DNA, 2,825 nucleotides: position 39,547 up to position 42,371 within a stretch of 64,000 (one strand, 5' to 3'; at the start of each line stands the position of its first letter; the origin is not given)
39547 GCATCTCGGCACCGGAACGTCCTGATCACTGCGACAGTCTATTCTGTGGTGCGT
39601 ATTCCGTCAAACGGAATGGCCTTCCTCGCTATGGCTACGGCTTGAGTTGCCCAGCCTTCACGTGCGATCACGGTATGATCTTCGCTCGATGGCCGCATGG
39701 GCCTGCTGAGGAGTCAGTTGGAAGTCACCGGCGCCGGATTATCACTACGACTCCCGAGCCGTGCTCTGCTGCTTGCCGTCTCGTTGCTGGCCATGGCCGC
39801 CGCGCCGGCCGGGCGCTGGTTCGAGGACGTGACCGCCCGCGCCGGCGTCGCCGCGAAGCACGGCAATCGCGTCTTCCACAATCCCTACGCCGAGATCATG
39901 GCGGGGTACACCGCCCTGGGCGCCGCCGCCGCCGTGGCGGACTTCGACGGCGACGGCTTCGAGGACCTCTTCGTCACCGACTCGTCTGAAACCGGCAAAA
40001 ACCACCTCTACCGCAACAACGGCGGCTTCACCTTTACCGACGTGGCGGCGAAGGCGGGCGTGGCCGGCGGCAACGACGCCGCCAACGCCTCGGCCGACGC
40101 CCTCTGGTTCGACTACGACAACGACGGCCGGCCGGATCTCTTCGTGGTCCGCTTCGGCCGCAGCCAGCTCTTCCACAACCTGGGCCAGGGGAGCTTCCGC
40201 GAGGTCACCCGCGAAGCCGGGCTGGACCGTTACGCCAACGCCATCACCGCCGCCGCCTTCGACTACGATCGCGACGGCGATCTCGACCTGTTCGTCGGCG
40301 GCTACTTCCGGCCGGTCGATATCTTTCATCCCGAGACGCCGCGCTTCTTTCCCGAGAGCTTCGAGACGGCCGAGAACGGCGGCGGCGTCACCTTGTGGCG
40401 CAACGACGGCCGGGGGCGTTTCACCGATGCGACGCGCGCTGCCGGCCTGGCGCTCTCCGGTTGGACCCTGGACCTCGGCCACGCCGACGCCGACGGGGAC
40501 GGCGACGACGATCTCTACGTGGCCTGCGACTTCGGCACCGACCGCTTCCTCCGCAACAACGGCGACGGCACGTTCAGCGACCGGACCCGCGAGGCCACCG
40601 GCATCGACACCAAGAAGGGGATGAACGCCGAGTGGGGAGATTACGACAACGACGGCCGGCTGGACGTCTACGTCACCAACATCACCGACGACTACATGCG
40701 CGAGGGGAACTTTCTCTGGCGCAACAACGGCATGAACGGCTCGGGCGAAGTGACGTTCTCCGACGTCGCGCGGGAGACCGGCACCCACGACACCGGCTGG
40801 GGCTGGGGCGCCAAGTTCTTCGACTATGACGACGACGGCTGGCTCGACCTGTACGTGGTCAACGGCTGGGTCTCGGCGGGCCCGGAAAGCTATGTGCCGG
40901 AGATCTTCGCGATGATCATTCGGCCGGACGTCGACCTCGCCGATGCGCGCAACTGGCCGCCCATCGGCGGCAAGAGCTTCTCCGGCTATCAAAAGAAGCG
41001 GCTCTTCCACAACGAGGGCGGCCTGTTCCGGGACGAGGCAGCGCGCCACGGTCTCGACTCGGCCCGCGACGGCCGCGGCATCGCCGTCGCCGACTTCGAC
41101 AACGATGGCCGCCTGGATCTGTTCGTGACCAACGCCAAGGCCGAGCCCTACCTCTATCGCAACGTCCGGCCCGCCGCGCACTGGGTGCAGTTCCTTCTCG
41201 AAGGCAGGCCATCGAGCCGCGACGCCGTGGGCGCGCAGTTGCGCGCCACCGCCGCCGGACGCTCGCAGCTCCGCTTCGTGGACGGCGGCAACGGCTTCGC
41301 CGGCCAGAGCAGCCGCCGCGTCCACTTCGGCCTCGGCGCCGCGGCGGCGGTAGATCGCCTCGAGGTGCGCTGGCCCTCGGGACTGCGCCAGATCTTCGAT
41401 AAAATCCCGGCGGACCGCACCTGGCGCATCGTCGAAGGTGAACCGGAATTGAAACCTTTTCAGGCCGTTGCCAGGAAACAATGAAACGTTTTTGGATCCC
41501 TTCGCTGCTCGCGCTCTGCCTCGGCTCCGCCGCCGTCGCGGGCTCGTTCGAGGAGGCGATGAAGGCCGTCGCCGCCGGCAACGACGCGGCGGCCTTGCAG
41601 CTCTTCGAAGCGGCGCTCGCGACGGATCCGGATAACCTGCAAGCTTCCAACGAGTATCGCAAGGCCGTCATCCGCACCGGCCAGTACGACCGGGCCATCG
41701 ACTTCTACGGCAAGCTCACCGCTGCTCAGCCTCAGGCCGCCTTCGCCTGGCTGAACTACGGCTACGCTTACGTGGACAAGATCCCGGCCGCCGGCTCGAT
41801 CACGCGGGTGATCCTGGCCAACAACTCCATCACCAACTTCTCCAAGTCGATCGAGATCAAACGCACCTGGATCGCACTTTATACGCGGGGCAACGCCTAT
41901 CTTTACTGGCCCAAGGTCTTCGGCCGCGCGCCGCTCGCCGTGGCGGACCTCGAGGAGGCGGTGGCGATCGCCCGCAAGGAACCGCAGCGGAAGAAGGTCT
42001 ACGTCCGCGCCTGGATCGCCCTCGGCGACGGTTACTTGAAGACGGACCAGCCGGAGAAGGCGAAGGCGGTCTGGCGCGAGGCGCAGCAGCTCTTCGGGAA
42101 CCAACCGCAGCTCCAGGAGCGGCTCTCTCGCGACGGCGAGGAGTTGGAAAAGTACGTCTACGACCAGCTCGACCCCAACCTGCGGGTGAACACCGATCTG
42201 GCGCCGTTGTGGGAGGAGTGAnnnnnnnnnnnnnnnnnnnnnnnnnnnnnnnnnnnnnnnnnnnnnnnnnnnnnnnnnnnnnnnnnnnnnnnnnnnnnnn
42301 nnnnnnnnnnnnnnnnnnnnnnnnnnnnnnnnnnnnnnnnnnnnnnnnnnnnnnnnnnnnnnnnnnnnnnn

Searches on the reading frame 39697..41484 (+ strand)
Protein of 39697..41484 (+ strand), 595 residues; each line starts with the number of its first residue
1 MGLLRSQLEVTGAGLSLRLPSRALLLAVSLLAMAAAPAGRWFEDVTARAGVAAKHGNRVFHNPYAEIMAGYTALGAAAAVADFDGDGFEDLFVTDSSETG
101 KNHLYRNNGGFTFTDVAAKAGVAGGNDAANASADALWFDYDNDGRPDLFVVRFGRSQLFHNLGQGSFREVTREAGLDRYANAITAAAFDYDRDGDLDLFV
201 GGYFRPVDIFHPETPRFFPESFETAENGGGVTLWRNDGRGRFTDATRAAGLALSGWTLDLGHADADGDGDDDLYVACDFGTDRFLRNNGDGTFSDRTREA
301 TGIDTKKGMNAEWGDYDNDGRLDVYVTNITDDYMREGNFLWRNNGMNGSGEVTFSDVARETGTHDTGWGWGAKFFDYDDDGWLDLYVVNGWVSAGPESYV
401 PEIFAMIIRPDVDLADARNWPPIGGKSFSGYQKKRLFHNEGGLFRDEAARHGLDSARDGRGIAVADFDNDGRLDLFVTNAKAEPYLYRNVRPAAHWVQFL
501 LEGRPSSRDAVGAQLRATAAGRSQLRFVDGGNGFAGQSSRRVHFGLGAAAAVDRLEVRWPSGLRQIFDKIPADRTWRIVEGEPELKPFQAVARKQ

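Call 84: search_protein_families(library=pfam, proteins=[window:39697-41484:+], max_evalue=0.0001)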
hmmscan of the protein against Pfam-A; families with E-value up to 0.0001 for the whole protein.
window:39697-41484:+ (595 aa): 3 families
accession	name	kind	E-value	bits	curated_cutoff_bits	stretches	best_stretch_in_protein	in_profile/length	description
PF13517.12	FG-GAP_3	-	7.6e-52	174.2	26.9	5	139-200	1-61/61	FG-GAP-like repeat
PF07593.17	UnbV_ASPIC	-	6.2e-21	74.5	23.4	1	510-576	1-67/68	ASPIC and UnbV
PF01839.29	FG-GAP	-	1.6e-13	50.6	22.1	0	75-98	2-25/37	FG-GAP repeat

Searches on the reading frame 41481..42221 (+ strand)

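Call 84: search_protein_families(library=pfam, proteins=[window:41481-42221:+], max_evalue=0.0001)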
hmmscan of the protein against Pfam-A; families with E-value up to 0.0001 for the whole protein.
window:41481-42221:+ (246 aa): 6 families
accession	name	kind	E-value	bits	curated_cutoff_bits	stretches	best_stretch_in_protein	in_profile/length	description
PF13428.12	TPR_14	-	1.1e-12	47.7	23.5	0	175-216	1-42/44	Tetratricopeptide repeat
PF14559.12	TPR_19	-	5.6e-11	43.1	25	1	30-87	2-60/68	Tetratricopeptide repeat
PF07719.23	TPR_2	-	7.4e-09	35.5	27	0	176-206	2-32/34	Tetratricopeptide repeat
PF00515.34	TPR_1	-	1.6e-05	24.9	27.8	0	176-204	2-30/34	Tetratricopeptide repeat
PF13424.12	TPR_12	-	2.3e-05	24.9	30.1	0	148-201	17-71/77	Tetratricopeptide repeat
PF13176.12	TPR_7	-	4e-05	23.8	27.9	0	65-82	11-30/36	Tetratricopeptide repeat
